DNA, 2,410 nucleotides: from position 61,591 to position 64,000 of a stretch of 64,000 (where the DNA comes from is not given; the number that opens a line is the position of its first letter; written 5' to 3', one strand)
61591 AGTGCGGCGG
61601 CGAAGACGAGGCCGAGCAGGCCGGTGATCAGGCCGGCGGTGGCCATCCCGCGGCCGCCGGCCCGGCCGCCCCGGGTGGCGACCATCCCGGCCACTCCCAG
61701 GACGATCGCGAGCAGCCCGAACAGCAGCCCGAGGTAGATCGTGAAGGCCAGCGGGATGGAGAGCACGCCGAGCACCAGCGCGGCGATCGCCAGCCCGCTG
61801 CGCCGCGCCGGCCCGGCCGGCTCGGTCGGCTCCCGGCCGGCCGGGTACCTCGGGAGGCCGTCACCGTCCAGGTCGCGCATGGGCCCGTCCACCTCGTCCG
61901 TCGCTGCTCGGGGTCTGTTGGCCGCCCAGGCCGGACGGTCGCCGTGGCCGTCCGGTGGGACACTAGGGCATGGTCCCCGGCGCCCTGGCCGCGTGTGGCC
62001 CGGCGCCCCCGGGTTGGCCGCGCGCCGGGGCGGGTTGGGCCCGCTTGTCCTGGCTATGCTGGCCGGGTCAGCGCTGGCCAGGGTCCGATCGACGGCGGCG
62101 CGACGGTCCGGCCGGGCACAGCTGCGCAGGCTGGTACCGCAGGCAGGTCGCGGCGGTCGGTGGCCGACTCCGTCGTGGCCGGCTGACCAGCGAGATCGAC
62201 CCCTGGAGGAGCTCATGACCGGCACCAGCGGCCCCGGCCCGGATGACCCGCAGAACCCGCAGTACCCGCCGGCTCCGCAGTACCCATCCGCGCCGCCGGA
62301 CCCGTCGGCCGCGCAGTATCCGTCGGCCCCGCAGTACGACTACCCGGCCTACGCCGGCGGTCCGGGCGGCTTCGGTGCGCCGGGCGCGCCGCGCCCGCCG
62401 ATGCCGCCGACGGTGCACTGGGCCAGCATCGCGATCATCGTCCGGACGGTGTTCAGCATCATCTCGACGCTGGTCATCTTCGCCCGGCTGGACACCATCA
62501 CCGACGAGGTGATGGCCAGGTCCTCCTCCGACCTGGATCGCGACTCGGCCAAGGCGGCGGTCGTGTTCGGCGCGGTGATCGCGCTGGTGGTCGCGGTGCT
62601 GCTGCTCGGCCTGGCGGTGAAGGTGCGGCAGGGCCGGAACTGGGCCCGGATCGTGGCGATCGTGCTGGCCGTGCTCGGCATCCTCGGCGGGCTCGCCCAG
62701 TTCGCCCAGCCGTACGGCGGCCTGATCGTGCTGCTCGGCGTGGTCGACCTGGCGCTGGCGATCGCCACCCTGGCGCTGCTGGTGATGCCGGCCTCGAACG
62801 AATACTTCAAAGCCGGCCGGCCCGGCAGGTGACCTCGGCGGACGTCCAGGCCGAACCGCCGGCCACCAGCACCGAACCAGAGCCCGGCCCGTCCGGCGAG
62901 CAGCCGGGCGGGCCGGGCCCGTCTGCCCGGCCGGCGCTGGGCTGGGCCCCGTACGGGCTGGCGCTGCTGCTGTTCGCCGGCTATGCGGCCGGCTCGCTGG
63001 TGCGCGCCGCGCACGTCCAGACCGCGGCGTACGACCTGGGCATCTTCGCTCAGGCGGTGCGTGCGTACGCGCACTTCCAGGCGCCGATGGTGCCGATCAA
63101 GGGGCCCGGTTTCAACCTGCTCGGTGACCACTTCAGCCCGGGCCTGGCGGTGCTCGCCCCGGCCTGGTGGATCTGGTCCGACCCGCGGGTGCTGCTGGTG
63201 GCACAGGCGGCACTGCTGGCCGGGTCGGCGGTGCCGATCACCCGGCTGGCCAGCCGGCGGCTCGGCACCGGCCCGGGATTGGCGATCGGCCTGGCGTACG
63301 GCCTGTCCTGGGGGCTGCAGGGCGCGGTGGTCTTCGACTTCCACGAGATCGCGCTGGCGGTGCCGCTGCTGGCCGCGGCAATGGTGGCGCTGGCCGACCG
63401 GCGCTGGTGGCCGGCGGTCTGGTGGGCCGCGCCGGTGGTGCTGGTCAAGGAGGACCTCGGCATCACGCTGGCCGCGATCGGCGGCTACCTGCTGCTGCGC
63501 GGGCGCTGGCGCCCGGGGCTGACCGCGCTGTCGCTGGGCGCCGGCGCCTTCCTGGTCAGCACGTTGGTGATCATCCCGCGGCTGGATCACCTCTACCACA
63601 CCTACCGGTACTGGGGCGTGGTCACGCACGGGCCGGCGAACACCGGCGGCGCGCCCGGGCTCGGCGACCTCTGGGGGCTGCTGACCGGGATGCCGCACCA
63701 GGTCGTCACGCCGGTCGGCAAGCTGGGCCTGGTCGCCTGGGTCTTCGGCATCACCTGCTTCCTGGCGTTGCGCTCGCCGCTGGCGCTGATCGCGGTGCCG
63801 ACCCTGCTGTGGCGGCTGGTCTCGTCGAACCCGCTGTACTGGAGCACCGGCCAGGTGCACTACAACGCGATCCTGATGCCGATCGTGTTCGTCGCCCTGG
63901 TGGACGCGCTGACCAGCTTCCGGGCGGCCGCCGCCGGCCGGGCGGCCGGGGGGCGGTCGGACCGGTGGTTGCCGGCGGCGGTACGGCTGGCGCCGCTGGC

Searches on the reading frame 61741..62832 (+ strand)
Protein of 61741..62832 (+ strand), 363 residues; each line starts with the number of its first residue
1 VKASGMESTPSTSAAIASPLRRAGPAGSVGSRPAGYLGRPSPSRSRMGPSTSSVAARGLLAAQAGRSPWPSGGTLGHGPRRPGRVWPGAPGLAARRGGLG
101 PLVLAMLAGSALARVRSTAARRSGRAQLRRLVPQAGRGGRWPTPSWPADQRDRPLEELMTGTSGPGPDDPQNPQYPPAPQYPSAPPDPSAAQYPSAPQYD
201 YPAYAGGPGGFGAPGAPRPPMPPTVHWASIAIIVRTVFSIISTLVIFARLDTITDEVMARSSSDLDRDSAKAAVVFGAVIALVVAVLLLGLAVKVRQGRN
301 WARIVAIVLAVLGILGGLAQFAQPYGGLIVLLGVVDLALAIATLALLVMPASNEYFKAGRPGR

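Call 30: search_protein_families(library=pfam, proteins=[window:61741-62832:+], max_evalue=0.001)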
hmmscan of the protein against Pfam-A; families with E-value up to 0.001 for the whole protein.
window:61741-62832:+ (363 aa): 2 families
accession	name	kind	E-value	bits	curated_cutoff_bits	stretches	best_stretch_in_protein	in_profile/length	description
PF19779.4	DUF6264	-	7.9e-06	26.6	31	1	170-290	29-136/183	Family of unknown function (DUF6264)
PF25592.1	DUF7937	-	0.00019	20.9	31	1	218-351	265-397/402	Domain of unknown function (DUF7937)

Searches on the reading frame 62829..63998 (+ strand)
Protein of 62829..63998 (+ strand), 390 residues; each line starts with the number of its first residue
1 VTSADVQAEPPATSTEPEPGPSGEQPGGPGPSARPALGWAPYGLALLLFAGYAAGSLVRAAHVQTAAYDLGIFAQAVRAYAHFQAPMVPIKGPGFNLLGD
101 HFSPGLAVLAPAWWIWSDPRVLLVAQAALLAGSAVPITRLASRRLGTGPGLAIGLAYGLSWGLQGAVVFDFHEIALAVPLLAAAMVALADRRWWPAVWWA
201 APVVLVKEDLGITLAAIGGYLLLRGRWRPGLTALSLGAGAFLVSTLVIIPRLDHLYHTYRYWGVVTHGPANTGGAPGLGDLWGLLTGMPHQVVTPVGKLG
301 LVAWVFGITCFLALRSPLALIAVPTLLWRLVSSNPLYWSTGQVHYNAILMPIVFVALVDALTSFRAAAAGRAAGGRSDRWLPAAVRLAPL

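Call 30: search_protein_families(library=pfam, proteins=[window:62829-63998:+], max_evalue=0.001)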
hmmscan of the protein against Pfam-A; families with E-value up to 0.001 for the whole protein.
window:62829-63998:+ (390 aa): 1 family
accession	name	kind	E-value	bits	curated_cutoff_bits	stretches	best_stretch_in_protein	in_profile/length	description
PF09852.15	DUF2079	-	7e-49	167.6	28.2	1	62-365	4-310/459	Predicted membrane protein (DUF2079)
